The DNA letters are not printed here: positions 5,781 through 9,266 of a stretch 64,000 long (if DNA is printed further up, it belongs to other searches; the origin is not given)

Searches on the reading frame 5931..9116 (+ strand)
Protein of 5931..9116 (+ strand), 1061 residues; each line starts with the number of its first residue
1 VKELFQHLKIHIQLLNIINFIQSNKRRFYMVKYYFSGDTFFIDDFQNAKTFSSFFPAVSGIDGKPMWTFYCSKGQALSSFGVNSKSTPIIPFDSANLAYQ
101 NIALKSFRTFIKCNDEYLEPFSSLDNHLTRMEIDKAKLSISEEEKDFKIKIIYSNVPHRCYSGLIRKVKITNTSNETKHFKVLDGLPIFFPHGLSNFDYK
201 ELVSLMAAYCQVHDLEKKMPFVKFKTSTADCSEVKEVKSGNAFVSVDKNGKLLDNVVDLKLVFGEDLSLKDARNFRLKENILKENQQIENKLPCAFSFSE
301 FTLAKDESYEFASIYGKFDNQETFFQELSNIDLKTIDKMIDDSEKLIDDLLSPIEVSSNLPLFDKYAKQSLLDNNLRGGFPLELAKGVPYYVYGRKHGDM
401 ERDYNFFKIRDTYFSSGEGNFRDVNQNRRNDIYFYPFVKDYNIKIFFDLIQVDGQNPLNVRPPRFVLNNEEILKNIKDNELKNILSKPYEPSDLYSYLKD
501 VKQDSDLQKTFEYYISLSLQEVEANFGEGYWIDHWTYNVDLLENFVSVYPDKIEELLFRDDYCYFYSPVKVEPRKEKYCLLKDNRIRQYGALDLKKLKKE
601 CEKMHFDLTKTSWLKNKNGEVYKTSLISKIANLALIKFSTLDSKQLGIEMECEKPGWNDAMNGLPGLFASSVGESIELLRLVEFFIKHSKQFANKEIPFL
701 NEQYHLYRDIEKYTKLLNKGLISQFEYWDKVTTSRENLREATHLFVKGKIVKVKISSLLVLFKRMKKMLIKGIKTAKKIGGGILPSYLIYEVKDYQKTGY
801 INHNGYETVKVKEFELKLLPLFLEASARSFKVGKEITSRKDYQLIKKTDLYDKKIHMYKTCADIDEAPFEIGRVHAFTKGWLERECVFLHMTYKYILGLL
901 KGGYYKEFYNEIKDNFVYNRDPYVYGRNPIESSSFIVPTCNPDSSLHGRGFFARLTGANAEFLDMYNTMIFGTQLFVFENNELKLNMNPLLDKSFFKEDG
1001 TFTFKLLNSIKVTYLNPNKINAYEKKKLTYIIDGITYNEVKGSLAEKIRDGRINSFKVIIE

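Call 18: search_protein_families(library=pfam, proteins=[window:5931-9116:+])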
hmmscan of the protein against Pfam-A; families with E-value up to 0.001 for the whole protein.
window:5931-9116:+ (1061 aa): 0 families

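Call 36: search_protein_families(library=ncbifam, proteins=[window:5931-9116:+], max_evalue=0.01)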
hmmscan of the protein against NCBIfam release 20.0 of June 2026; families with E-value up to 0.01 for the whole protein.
window:5931-9116:+ (1061 aa): 1 family
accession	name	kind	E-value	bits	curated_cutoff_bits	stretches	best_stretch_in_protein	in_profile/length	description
NF058639.1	GH149_beta_1_3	equivalog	3.8e-24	84.5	1150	3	529-792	514-777/1134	1,3-beta-D-glucan phosphorylase, GH149 family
